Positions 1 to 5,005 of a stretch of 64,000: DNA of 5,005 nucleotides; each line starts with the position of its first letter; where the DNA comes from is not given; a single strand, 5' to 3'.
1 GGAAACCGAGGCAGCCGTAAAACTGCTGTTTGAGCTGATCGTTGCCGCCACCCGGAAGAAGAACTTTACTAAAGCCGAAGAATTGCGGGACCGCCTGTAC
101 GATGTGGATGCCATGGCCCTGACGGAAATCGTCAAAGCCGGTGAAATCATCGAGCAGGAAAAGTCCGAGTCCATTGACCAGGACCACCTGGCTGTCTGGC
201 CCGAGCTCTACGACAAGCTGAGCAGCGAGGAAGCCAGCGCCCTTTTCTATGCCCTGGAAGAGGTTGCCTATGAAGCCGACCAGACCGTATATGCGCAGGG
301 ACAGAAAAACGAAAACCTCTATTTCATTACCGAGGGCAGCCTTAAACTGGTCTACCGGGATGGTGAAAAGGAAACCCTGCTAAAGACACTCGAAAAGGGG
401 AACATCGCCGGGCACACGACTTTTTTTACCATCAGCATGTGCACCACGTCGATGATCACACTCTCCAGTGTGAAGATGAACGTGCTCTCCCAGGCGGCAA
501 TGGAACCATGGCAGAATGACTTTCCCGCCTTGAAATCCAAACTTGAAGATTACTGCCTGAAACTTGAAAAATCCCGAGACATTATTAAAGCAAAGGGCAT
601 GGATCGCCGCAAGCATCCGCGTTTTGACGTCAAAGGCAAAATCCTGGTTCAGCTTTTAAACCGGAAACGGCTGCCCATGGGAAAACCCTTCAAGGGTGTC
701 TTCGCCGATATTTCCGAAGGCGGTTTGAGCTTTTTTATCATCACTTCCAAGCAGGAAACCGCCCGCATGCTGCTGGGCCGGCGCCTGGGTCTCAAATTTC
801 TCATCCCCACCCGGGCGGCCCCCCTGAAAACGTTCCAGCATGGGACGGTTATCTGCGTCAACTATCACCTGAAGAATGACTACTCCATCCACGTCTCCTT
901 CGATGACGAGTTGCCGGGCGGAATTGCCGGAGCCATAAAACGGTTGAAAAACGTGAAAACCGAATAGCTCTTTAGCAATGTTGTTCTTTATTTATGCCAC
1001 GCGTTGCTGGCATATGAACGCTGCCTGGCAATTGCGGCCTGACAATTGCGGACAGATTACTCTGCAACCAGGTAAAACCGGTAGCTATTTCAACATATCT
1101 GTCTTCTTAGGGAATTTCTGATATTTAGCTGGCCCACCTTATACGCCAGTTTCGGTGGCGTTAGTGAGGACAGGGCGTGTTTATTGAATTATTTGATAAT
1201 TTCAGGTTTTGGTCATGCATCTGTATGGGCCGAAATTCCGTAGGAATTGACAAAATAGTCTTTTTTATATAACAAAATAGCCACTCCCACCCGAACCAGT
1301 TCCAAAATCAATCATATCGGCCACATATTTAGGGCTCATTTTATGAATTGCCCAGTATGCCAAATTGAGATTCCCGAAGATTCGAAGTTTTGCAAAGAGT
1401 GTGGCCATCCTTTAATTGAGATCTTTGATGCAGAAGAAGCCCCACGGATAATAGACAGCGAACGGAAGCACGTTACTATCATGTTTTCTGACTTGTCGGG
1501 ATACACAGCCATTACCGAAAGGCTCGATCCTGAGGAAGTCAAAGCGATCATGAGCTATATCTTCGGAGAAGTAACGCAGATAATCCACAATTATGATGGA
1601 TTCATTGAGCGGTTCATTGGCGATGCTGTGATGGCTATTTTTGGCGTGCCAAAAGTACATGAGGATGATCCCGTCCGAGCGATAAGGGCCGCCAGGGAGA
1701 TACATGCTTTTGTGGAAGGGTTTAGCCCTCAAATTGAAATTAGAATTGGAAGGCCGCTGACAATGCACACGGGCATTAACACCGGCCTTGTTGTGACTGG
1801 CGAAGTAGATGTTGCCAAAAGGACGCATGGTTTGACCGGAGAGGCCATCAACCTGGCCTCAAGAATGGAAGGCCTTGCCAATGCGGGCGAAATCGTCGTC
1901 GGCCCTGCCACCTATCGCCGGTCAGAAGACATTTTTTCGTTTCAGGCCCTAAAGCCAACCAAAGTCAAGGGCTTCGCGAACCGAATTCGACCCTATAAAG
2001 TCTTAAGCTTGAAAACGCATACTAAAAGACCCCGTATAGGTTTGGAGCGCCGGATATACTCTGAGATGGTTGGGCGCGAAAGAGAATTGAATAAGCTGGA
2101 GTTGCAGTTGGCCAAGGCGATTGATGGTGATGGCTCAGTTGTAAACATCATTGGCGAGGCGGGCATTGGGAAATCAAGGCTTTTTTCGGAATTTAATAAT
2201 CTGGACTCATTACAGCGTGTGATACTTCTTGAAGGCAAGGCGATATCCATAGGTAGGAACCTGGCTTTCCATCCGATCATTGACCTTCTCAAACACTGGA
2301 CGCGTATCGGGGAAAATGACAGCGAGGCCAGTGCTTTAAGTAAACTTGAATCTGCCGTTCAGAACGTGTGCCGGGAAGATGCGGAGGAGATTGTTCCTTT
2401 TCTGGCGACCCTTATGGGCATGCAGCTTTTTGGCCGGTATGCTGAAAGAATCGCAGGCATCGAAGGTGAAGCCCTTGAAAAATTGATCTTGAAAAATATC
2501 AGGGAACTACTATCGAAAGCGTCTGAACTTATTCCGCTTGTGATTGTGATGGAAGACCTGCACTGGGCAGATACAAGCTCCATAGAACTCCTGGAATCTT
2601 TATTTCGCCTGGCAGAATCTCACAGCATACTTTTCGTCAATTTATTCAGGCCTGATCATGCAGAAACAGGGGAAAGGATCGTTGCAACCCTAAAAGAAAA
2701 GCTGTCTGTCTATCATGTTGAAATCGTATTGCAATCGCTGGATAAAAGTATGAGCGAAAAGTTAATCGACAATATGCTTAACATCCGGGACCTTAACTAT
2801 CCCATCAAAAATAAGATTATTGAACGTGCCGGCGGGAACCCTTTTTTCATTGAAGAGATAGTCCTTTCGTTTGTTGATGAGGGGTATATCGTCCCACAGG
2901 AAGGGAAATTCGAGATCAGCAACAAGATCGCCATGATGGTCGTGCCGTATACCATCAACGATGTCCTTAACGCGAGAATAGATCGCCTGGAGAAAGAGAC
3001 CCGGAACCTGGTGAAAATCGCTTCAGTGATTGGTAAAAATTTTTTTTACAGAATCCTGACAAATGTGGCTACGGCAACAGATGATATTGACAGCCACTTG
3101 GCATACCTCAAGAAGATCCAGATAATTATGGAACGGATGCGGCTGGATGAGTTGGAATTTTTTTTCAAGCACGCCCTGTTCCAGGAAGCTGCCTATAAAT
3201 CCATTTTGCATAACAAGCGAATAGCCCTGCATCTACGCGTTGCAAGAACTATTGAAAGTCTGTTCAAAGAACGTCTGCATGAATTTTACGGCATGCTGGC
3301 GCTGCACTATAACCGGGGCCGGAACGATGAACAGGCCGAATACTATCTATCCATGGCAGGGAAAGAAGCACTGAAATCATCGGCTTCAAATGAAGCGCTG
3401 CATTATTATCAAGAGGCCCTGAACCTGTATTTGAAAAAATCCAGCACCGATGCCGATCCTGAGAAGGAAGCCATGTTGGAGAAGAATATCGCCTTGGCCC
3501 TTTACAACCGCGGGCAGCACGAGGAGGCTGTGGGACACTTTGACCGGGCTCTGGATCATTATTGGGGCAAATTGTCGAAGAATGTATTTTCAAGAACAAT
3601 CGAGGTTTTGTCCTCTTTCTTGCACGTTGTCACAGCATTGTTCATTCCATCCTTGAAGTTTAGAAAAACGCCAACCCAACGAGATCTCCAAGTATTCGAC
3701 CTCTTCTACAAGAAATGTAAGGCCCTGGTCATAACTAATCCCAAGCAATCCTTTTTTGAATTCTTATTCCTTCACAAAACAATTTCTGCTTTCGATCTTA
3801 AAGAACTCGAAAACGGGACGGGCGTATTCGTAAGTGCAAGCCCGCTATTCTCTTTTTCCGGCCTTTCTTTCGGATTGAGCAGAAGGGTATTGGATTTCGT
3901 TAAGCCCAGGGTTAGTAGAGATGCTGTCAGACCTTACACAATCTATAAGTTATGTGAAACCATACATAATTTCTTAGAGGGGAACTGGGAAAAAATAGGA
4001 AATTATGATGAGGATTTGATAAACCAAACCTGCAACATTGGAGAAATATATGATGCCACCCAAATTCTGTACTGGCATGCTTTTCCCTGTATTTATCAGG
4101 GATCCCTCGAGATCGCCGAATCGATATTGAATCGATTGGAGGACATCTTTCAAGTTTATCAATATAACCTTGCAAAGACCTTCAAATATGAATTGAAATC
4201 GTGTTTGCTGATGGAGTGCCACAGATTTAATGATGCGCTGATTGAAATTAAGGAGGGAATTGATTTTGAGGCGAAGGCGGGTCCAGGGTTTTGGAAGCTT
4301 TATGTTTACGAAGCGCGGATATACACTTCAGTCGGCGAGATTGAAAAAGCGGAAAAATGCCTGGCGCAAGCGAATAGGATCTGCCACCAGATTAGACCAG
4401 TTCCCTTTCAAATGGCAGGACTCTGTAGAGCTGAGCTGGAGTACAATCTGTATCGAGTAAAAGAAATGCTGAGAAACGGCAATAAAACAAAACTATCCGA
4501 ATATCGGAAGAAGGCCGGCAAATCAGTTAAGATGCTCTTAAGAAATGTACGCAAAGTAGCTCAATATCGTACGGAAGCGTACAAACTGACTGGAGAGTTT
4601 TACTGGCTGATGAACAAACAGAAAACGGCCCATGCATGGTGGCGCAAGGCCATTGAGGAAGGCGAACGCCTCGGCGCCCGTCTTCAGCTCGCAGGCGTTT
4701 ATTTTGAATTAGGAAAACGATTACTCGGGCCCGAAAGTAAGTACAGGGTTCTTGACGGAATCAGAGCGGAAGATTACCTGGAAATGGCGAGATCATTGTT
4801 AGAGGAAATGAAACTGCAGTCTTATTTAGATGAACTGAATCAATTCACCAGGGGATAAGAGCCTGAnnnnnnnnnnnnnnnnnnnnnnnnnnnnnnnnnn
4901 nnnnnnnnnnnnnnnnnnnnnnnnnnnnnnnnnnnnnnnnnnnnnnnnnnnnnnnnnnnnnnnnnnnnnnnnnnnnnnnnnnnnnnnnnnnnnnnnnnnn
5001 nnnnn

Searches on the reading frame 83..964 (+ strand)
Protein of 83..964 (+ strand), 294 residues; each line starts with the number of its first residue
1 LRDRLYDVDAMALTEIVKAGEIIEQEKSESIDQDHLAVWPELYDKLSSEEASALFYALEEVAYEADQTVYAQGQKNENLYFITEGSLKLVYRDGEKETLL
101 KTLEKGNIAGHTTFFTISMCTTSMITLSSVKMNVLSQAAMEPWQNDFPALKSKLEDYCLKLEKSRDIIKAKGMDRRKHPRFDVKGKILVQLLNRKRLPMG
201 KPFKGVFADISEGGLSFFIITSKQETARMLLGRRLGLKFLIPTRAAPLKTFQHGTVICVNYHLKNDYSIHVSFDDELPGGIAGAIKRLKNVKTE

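Call 55: search_protein_families(library=pfam, proteins=[window:83-964:+], max_evalue=0.001)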
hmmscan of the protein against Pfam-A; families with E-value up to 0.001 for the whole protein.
window:83-964:+ (294 aa): 2 families
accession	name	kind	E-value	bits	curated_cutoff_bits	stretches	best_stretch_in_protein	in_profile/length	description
PF00027.35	cNMP_binding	-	3e-11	43.6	27.5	1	61-140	2-82/89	Cyclic nucleotide-binding domain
PF07238.19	PilZ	-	5.9e-05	23.8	22.5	1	174-243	1-56/102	PilZ domain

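Call 61: search_protein_families(library=padloc, proteins=[window:83-964:+], max_evalue=0.01)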
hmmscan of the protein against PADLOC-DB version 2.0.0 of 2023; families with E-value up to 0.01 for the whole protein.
window:83-964:+ (294 aa): 1 family
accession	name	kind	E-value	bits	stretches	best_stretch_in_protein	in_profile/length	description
PDLC00731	Effector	-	0.0053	13.8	1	50-97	32-79/306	TIR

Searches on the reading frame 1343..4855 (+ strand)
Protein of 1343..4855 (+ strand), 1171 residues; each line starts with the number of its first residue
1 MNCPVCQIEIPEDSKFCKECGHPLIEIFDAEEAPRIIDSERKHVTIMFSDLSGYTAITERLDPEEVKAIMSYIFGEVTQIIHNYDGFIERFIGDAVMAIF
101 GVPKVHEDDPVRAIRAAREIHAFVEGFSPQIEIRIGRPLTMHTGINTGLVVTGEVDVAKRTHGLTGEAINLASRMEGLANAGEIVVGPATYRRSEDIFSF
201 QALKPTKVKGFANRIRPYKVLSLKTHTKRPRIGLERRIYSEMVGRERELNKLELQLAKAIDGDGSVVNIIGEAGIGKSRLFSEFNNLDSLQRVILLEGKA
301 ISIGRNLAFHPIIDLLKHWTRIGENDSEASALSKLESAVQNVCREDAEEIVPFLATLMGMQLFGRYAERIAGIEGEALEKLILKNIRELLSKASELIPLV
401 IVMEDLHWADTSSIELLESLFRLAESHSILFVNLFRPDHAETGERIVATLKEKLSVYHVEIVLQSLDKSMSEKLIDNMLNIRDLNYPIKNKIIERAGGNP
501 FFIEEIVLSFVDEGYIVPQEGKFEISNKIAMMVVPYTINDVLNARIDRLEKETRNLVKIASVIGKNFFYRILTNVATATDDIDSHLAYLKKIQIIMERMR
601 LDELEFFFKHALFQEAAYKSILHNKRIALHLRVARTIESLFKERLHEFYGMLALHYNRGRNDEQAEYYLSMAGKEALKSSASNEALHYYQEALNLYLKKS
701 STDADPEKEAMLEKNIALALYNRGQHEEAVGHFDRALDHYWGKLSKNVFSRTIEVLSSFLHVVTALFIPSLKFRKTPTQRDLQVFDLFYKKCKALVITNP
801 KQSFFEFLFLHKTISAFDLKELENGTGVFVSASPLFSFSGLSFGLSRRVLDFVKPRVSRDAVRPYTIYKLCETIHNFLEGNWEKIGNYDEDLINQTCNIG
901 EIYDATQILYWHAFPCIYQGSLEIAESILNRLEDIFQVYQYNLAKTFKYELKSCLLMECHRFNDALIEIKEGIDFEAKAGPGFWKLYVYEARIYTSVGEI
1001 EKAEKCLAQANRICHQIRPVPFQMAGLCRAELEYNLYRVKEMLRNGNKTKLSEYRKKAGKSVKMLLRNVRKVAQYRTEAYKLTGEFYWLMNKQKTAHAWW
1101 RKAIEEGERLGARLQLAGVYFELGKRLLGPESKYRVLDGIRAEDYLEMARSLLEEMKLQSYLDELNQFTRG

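Call 3: search_protein_families(library=pfam, proteins=[window:1343-4855:+], max_evalue=0.1)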
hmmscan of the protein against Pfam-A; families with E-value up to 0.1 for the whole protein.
window:1343-4855:+ (1171 aa): 19 families
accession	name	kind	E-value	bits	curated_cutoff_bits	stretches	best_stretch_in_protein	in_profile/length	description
PF13191.12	AAA_16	-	8e-23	82.2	32.6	1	242-432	2-167/167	AAA ATPase domain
PF00211.25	Guanylate_cyc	-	8.3e-23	81.4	21.9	1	41-214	6-175/183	Adenylate and Guanylate cyclase catalytic domain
PF07719.23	TPR_2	-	8.9e-06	25.9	27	1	715-739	6-30/34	Tetratricopeptide repeat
PF13240.11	Zn_Ribbon_1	-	2.4e-05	24.4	25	1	3-24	2-23/23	zinc-ribbon domain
PF00515.34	TPR_1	-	2.8e-05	24.2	27.8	1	714-739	5-30/34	Tetratricopeptide repeat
PF12773.13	DZR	-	0.00012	22.7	27.3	1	3-24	1-22/45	Double zinc ribbon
PF12895.13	ANAPC3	-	0.00078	20.1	27.2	0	1075-1125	21-71/82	Anaphase-promoting complex, cyclosome, subunit 3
PF17874.7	TPR_MalT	-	0.0011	18.8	45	1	951-1018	127-195/336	MalT-like TPR region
PF13374.12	TPR_10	-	0.0016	18.9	27.5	1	715-738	7-30/42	Tetratricopeptide repeat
PF13176.12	TPR_7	-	0.003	18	27.9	0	715-738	4-27/36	Tetratricopeptide repeat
PF13401.12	AAA_22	-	0.0084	16.9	27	1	265-430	6-116/130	AAA domain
PF10571.15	UPF0547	-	0.017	15.7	29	1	2-22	2-22/26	Uncharacterised protein family UPF0547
PF10923.14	BrxC_BrxD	-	0.025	14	22.2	1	230-286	19-71/414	BREX system ATP-binding protein BrxC/D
PF13428.12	TPR_14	-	0.03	15.5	23.5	0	717-741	8-32/44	Tetratricopeptide repeat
PF00931.28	NB-ARC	-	0.051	13.3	23.5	0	246-291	2-46/248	NB-ARC domain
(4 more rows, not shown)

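Call 4: search_protein_families(library=ncbifam, proteins=[window:1343-4855:+], max_evalue=0.1)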
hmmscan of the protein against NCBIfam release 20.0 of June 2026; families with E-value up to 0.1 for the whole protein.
window:1343-4855:+ (1171 aa): 8 families
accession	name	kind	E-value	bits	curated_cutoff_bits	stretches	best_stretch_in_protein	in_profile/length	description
TIGR03903.1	TOMM_kin_cyc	equivalog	3.2e-83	280.3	705.75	1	57-723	305-947/1267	TOMM system kinase/cyclase fusion protein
NF058673.1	LipAdnlyCyLipJMY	equivalog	0.00099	17.9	800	1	37-187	289-415/449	bifunctional lipase/adenylate cyclase LipJ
TIGR00972.1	3a0107s01c2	equivalog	0.022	14.1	343.2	1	264-323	27-85/248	phosphate ABC transporter ATP-binding protein PstB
NF040959.1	MamA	equivalog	0.026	14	200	0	684-738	157-201/204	magnetosome protein MamA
TIGR00990.1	3a0801s09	subfamily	0.036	12.7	757.25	1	1050-1123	305-378/615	mitochondrial import receptor subunit TOM70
NF002725.1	PRK02603.1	equivalog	0.062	13.3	143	1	672-739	41-101/173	photosystem I assembly protein Ycf3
NF009945.0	PRK13409.1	equivalog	0.079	11.6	469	0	214-280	319-382/592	ribosome biogenesis/translation initiation ATPase RLI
NF040586.1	FxSxx_TPR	equivalog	0.093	11.1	300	0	241-284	7-45/830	FxSxx-COOH system tetratricopeptide repeat protein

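Call 61: search_protein_families(library=padloc, proteins=[window:1343-4855:+], max_evalue=0.01)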
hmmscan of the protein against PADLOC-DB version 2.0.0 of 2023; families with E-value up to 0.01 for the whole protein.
window:1343-4855:+ (1171 aa): 12 families
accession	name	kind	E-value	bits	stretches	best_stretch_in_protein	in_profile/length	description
PDLC00734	PycC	-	2.2e-16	58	1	37-183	183-333/374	Pycsar cyclase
PDLC02367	PycC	-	2.1e-15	54.8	1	44-198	44-196/226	-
PDLC02370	PycC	-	1.6e-14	52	1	39-148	77-188/340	-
PDLC00764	PycC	-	8e-12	42.8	1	39-126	90-178/449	Pycsar cyclase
PDLC02369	PycC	-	7e-09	33.6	1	42-192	45-189/248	-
PDLC00767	PycC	-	7.6e-08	30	1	39-194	88-249/337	Pycsar cyclase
PDLC00766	PycC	-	1.4e-07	29.2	1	43-196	43-197/232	Pycsar cyclase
PDLC00763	PycC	-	5e-06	24.1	1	42-192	52-205/268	Pycsar cyclase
PDLC02366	PycC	-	9.1e-06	22.9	1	38-196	272-435/486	-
PDLC00761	PycC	-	8.2e-05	19.6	1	39-148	101-212/438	Pycsar cyclase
PDLC03959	SngB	-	0.0014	15.8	0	230-287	24-77/439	-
PDLC00762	PycC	-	0.0026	14.7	1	38-120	277-364/508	Pycsar cyclase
